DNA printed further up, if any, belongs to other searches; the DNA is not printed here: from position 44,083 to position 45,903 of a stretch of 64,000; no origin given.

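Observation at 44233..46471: VanZ-like membrane protein translationally coupled to an OLD-type ATPase/TOPRIM protein with eroded ATPase motifs: candidate undescribed phage-defence module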

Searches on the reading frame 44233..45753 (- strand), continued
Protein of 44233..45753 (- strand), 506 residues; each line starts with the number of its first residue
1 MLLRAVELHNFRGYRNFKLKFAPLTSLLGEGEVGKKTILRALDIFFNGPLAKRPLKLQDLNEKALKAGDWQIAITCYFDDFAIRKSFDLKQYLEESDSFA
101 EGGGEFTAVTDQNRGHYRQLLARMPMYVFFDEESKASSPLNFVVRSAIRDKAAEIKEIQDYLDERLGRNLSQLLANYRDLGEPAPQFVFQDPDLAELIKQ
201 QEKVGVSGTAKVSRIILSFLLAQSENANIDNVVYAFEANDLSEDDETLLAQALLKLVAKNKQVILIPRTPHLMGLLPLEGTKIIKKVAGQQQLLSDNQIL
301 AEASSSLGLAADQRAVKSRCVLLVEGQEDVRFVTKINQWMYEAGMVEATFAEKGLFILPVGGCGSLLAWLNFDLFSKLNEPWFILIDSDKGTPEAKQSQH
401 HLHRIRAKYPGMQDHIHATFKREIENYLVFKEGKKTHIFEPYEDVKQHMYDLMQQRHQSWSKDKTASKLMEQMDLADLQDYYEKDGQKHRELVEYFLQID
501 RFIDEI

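Call 43: fold_search(model_id=the predicted structure, library=pdb)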
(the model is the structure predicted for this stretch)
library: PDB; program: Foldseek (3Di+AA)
matches with E <= 10: 722; with E <= 0.001: 193
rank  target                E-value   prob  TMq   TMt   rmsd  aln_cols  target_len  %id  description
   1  6p74                  3.7e-19  1.00  0.40  0.39  16.1       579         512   16  OLD nuclease from Thermus Scotoductus (released 2020-01-29)
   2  8u7i_A                2.1e-16  1.00  0.36  0.30  18.1       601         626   12  Structure of the phage immune evasion protein Gad1 bound to the Gabija GajAB complex (released 2023-11-22)
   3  8x5i_D                4.5e-15  1.00  0.36  0.33  19.2       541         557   12  Structure of ATP/Mg2+ bound Gabija GajA (released 2024-02-28)
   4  8sm3_A                1.3e-14  1.00  0.34  0.32  18.3       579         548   12  Structure of Bacillus cereus VD045 Gabija GajA-GajB Complex (released 2023-11-22)
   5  8x5i_B                4.9e-14  1.00  0.36  0.33  18.1       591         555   12  Structure of ATP/Mg2+ bound Gabija GajA (released 2024-02-28)
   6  9lpa_B                1.2e-13  1.00  0.35  0.25  19.8       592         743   10  The cryo-EM structure of retron Eco8 in an active state (released 2025-11-19)
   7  9lp9_B                1.2e-13  1.00  0.35  0.25  19.7       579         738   11  The cryo-EM structure of retron Eco8 in a standby state (released 2025-11-19)
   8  9x94_J                9.8e-13  1.00  0.33  0.24  20.5       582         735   11  Apo Retron-Eco8 complex (released 2026-03-18)
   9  9x94_F                1.0e-12  1.00  0.35  0.26  19.8       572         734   11  Apo Retron-Eco8 complex (released 2026-03-18)
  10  9p4j_A                1.2e-12  1.00  0.33  0.24  19.4       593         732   11  The structure of Retron Eco8 in Apo state (released 2025-11-12)
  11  9x9b_B                3.7e-12  1.00  0.34  0.24  20.0       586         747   11  Retron-Eco8 complex with ATP-Mg2+ (released 2026-03-04)
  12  8tjy_A                1.2e-11  1.00  0.31  0.33  17.8       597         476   12  Structure of Gabija AB complex (released 2024-04-24)
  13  8x5i_C                1.7e-11  1.00  0.31  0.33  16.3       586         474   12  Structure of ATP/Mg2+ bound Gabija GajA (released 2024-02-28)
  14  8x5i_A                2.0e-11  1.00  0.31  0.33  17.5       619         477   12  Structure of ATP/Mg2+ bound Gabija GajA (released 2024-02-28)
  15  8j4t_A                5.0e-11  1.00  0.31  0.33  15.9       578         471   12  GajA-GajB complex (released 2024-02-21)
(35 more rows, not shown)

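Call 44: find_encoding_contigs(protein=P0126, flank=6000, max_places=3)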
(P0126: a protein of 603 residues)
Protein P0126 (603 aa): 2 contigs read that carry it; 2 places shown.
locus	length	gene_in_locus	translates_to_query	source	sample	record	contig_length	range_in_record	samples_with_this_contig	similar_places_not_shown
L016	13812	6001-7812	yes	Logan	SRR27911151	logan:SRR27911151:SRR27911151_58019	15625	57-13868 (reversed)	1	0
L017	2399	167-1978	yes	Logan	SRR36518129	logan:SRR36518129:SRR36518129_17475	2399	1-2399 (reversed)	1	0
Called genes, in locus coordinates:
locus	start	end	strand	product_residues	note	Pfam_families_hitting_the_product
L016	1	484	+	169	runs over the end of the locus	-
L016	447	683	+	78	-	-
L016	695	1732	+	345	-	-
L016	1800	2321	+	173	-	PF13151:DUF3990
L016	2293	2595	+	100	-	-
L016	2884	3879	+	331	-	-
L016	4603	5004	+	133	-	-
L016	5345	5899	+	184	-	-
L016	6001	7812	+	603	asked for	PF02463:SMC_N (weak), PF11398:DUF2813, PF13175:AAA_15, PF13476:AAA_23 (faint), PF13304:AAA_21 (weak)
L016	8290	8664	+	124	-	-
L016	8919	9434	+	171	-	-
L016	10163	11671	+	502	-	PF00580:UvrD-helicase, PF13245:AAA_19 (weak), PF01443:Viral_helicase1 (faint), PF13361:UvrD_C, PF13538:UvrD_C_2 (faint)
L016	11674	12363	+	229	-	PF14487:DarT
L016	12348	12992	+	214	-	PF22397:NADAR-DarT1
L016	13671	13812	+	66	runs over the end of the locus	?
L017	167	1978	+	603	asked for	PF02463:SMC_N (weak), PF11398:DUF2813, PF13175:AAA_15, PF13476:AAA_23 (faint), PF13304:AAA_21 (weak)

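Call 45: find_encoding_contigs(protein=P0068, flank=5000, max_places=4)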
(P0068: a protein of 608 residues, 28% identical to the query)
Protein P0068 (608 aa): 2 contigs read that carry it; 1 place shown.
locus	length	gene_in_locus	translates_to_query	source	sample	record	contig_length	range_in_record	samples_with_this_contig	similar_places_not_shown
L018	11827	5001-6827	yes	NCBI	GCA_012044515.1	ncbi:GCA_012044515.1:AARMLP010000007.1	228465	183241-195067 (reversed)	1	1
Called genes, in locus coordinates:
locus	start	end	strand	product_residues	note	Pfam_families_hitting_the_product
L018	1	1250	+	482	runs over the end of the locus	PF00931:NB-ARC, PF05621:TniB, PF13401:AAA_22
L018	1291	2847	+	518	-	PF06527:TniQ, PF15978:TnsD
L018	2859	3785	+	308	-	-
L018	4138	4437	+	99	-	PF01381:HTH_3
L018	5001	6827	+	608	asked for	PF02463:SMC_N (weak), PF11398:DUF2813 (faint), PF13175:AAA_15, PF13476:AAA_23, PF13304:AAA_21 (weak), PF20469:OLD-like_TOPRIM (weak)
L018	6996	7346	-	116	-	PF03713:DUF305, PF13628:DUF4142 (weak)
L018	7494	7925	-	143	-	PF27346:PcoE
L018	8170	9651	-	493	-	PF21085:CusS, PF00672:HAMP, PF00512:HisKA, PF02518:HATPase_c, PF14501:HATPase_c_5 (weak)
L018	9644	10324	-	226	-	PF00072:Response_reg, PF00486:Trans_reg_C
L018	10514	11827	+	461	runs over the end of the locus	PF02321:OEP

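Call 49: find_encoding_contigs(protein=P0276, flank=10000, max_places=2)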
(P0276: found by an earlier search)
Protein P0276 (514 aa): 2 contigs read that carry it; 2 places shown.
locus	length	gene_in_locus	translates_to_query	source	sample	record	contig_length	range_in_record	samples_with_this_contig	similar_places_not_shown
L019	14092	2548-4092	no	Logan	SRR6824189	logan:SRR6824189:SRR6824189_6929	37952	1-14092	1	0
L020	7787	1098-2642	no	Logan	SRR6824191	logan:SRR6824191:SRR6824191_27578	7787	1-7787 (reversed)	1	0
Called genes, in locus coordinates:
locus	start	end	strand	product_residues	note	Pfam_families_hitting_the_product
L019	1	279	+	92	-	?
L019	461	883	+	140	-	PF13443:HTH_26 (weak)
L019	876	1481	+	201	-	PF02661:Fic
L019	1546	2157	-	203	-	PF09335:VTT_dom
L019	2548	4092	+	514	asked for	PF11398:DUF2813 (weak), PF13175:AAA_15, PF20469:OLD-like_TOPRIM (weak)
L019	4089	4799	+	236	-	PF01987:AIM24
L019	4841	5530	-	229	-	PF03009:GDPD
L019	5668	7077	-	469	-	PF13520:AA_permease_2, PF00324:AA_permease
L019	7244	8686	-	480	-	PF13520:AA_permease_2, PF00324:AA_permease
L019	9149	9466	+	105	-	-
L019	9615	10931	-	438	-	PF00413:Peptidase_M10, PF00300:His_Phos_1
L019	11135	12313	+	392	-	PF03217:SlpA (weak)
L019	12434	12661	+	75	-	PF17312:Helveticin_J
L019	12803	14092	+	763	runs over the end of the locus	PF00580:UvrD-helicase, PF13245:AAA_19 (faint), PF13538:UvrD_C_2 (weak)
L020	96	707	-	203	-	PF09335:VTT_dom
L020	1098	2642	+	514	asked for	PF11398:DUF2813 (weak), PF13175:AAA_15, PF20469:OLD-like_TOPRIM (weak)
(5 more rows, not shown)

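Call 50: find_encoding_contigs(protein=P0294, flank=4000, max_places=3)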
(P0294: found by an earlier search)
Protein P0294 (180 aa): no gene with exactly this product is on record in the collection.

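Call 52: search_protein_families(library=padloc, proteins=[L019:4089-4799:+, P0126, P0068], max_evalue=0.001)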
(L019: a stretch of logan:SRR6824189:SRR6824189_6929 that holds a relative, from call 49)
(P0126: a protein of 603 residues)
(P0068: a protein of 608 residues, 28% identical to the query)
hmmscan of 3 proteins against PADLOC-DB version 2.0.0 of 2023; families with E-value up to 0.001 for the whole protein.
L019:4089-4799:+ (236 aa): 0 families

P0126 (603 aa): 91 families (the best 25 are shown)
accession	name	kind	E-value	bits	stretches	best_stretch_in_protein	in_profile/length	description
PDLC02979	AriA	-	3.9e-65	219.1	1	1-371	1-370/373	-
PDLC02358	Old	-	1.9e-26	91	2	1-119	2-110/578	Old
PDLC00086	GajA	-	3.1e-26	90.3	2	237-511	219-482/600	AAA ATPase domain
PDLC00066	GajA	-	3.4e-26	89.9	2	210-556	159-488/567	AAA ATPase domain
PDLC00094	GajA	-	9.4e-23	78.5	2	1-80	1-85/569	AAA ATPase domain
PDLC04168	GajA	-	2.7e-22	77.2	2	294-508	246-445/570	-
PDLC00067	GajA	-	1.1e-21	75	2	285-535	251-505/604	AAA ATPase domain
PDLC00070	GajA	-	5.1e-21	72.9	2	231-529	192-486/596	AAA ATPase domain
PDLC00081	GajA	-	1.6e-20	71.4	1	1-542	1-470/574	AAA ATPase domain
PDLC00071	GajA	-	2.5e-18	64.2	2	1-84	1-86/588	AAA ATPase domain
PDLC00096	GajA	-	5.4e-18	63.1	1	1-391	1-354/630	AAA ATPase domain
PDLC00062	GajA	-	1.8e-17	61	2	1-49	1-49/639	AAA ATPase domain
PDLC00069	GajA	-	1.8e-16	57.7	2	3-133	3-137/687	AAA ATPase domain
PDLC04135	mad3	-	2.2e-16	58.4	1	2-375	1-328/374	mads_3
PDLC00102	GajA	-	9.8e-16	55.3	2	1-57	1-58/532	AAA ATPase domain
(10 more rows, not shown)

P0068 (608 aa): 126 families (the best 25 are shown)
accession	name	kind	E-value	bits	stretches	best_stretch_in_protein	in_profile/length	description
PDLC02979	AriA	-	5e-57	192.4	1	1-375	1-372/373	-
PDLC00067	GajA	-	6.5e-24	82.3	2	238-540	199-511/604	AAA ATPase domain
PDLC02358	Old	-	3.8e-23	80.1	2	227-521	176-476/578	Old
PDLC04168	GajA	-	4.7e-23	79.7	2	222-554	181-485/570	-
PDLC00094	GajA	-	1.2e-22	78.1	2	296-534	263-492/569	AAA ATPase domain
PDLC00070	GajA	-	1.3e-22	78.2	2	222-514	186-469/596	AAA ATPase domain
PDLC00069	GajA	-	1.1e-21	74.9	2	185-402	184-406/687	AAA ATPase domain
PDLC00090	GajA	-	1.6e-20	71.3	2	325-523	313-506/659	AAA ATPase domain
PDLC00062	GajA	-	5.4e-20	69.4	2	296-400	265-368/639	AAA ATPase domain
PDLC00066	GajA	-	2.3e-19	67.4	2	222-496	171-435/567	AAA ATPase domain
PDLC00086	GajA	-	6.4e-19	66.2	2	243-522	224-482/600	AAA ATPase domain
PDLC00096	GajA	-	6.9e-19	66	1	1-509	1-467/630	AAA ATPase domain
PDLC00063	GajA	-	1.1e-18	65.2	2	211-392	223-416/679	AAA ATPase domain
PDLC00091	GajA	-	1.6e-18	64.9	2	333-468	299-437/627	AAA ATPase domain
PDLC00065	GajA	-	3.2e-18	63.9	2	1-65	1-70/670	AAA ATPase domain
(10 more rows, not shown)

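Call 53: search_protein_families(library=ncbifam, proteins=[P0126, P0068], max_evalue=0.001)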
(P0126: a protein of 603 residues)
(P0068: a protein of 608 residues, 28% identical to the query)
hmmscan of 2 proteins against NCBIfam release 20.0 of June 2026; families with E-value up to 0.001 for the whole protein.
P0126 (603 aa): 11 families
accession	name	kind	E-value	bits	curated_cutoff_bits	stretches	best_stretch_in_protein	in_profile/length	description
TIGR00611.2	recf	equivalog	2.5e-09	36.8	172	1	3-57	1-56/339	DNA replication/repair protein RecF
NF041760.1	PtuA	equivalog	3.5e-06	26.2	500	1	2-43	51-93/524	retron Ec78 anti-phage system effector ATPase PtuA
NF002572.0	PRK02224.1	equivalog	1.3e-05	23.7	1087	1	1-74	1-72/888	DNA double-strand break repair ATPase Rad50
TIGR03608.1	L_ocin_972_ABC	subfamily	2.2e-05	24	254.85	1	330-376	154-199/206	putative bacteriocin export ABC transporter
NF047739.1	antiphage_MADS3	equivalog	2.4e-05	23.7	420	0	4-45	3-44/427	methylation-associated defense system AAA family ATPase MAD3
NF041035.1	Rad50_Halo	equivalog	2.4e-05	22.9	1000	1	1-77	1-75/883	DNA double-strand break repair ATPase Rad50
NF008409.0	PRK11231.1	equivalog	2.7e-05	23.7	375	0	18-87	24-93/255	Fe(3+) dicitrate ABC transporter ATP-binding protein FecE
TIGR01166.1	cbiO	subfamily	0.0001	21.9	211.8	0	335-372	151-188/190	cobalt ABC transporter, ATP-binding protein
NF045998.1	cleave_ABC_plasm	equivalog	0.00016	20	500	1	16-121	487-593/673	Mbov_0121 family peptidase domain-containing ABC transporter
TIGR00630.1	uvra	equivalog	0.00022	19.6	729.8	1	324-373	844-893/924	excinuclease ABC subunit UvrA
NF010068.0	PRK13548.1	equivalog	0.0003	20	261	0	16-65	25-74/261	heme ABC transporter ATP-binding protein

P0068 (608 aa): 9 families
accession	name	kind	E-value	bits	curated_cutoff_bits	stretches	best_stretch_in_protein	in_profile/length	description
NF041760.1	PtuA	equivalog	8.5e-12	44.7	500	1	2-45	51-93/524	retron Ec78 anti-phage system effector ATPase PtuA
NF003034.1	PRK03918.1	equivalog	1.8e-07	29.6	700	1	1-79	1-78/878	DNA double-strand break repair ATPase Rad50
TIGR00611.2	recf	equivalog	7.1e-07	28.7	172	1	3-80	1-74/339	DNA replication/repair protein RecF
NF002572.0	PRK02224.1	equivalog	2.4e-06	26.1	1087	1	1-55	1-52/888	DNA double-strand break repair ATPase Rad50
NF041035.1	Rad50_Halo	equivalog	3.2e-06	25.8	1000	1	1-58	1-55/883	DNA double-strand break repair ATPase Rad50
TIGR02168.1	SMC_prok_B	equivalog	0.00012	20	567.35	1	2-44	1-43/1181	chromosome segregation protein SMC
NF010680.0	PRK14079.1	equivalog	0.00022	20.4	386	1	1-46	1-45/349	recombination protein F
NF047739.1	antiphage_MADS3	equivalog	0.00027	20.2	420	0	331-392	337-395/427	methylation-associated defense system AAA family ATPase MAD3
NF038234.1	retron_eff_Eco8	equivalog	0.00029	19.6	250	0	1-64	1-61/679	retron Eco8 family effector endonuclease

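Call 55: search_solved_structures(query=A3, max_evalue=0.01)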
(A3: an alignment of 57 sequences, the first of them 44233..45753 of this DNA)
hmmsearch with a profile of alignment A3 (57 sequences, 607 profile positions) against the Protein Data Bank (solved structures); distinct sequences matched with E-value up to 0.01: 51.
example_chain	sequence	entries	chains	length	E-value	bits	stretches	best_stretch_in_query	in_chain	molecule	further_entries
6p74_A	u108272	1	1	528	1.4e-27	99.8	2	222-516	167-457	Putative ATP-dependent endonuclease of the OLD family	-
8jq9_B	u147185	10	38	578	6.7e-17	64.6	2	241-498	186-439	Endonuclease GajA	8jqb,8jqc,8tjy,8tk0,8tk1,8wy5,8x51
8j4t_A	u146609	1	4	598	6.8e-17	64.5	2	241-498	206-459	Endonuclease GajA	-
8wy4_A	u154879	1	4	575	7.2e-17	64.5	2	241-498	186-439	Endonuclease GajA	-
8sm3_A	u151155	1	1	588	5.1e-16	61.6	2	241-498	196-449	Endonuclease GajA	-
8u7i_A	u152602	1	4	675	1.1e-15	60.5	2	241-498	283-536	Endonuclease GajA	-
8ee4_A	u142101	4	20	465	1.2e-15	60.4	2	335-395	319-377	PtuA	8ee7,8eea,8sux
9n69_A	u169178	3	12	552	6.1e-15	58.1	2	2-91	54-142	AAA family ATPase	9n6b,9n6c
9vh1_D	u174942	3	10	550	2.1e-10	43.1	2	293-400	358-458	Retron Ec78 probable ATPase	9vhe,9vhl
9vkz_A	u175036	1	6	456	5.4e-10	41.7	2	3-43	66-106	Retron Ec78 probable ATPase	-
9u9y_A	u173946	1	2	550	7.2e-10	41.3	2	274-399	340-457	AAA family ATPase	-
9kjx_B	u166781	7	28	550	7.6e-10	41.3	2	274-399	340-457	AAA family ATPase | Retron I-A effector PtuA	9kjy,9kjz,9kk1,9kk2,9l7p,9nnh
9nnb_C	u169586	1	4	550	2.7e-09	39.4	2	279-399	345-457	Retron I-A effector PtuA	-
9nnk_C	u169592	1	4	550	3.3e-09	39.1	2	3-43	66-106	Retreon I-A effector PtuA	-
22bu_B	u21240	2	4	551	6.2e-09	38.3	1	3-48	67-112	AAA family ATPase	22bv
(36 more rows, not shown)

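Call 56: search_protein_families(library=padloc, proteins=[L016:7198-7809:+, L018:6198-6824:+], max_evalue=0.01)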
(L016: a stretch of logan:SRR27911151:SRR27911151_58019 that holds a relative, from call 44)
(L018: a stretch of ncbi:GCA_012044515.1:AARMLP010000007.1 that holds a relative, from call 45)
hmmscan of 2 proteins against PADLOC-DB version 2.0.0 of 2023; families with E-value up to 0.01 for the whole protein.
L016:7198-7809:+ (204 aa): 4 families
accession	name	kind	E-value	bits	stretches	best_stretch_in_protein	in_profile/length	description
PDLC04708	PDC-M55B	-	3.1e-06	25.3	1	30-137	104-208/315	-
PDLC04168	GajA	-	5.8e-05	20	1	19-137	360-466/570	-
PDLC00086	GajA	-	0.0022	14.9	1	20-113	391-483/600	AAA ATPase domain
PDLC04169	GajA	-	0.0039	14.7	1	18-109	223-309/434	-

L018:6198-6824:+ (209 aa): 10 families
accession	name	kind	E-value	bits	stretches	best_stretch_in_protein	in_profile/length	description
PDLC04168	GajA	-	5.3e-06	23.4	1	24-158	364-488/570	-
PDLC00094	GajA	-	1.4e-05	21.7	1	25-135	393-492/569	AAA ATPase domain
PDLC00062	GajA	-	1.6e-05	21.5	1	25-146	466-579/639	AAA ATPase domain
PDLC00067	GajA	-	3.2e-05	20.6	1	24-142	396-512/604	AAA ATPase domain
PDLC04136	mad4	-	0.00017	20.4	1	21-122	2-102/110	mads_4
PDLC02358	Old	-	0.0015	15.4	1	26-123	386-477/578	Old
PDLC02983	AriB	-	0.0021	16.2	1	27-134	4-92/236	-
PDLC00075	GajA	-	0.0033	14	1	24-112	356-438/536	AAA ATPase domain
PDLC00070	GajA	-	0.0039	13.8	1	24-116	387-470/596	AAA ATPase domain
PDLC04708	PDC-M55B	-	0.0063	14.4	1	27-140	100-212/315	-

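Call 60: search_solved_structures(query=A2, max_evalue=0.001, show_alignments=1)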
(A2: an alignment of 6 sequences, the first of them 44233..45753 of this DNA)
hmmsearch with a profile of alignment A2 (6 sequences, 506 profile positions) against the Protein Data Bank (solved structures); distinct sequences matched with E-value up to 0.001: 1.
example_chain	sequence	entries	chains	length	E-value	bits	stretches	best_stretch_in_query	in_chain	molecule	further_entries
6p74_A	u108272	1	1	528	1.3e-05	27.4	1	3-46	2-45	Putative ATP-dependent endonuclease of the OLD family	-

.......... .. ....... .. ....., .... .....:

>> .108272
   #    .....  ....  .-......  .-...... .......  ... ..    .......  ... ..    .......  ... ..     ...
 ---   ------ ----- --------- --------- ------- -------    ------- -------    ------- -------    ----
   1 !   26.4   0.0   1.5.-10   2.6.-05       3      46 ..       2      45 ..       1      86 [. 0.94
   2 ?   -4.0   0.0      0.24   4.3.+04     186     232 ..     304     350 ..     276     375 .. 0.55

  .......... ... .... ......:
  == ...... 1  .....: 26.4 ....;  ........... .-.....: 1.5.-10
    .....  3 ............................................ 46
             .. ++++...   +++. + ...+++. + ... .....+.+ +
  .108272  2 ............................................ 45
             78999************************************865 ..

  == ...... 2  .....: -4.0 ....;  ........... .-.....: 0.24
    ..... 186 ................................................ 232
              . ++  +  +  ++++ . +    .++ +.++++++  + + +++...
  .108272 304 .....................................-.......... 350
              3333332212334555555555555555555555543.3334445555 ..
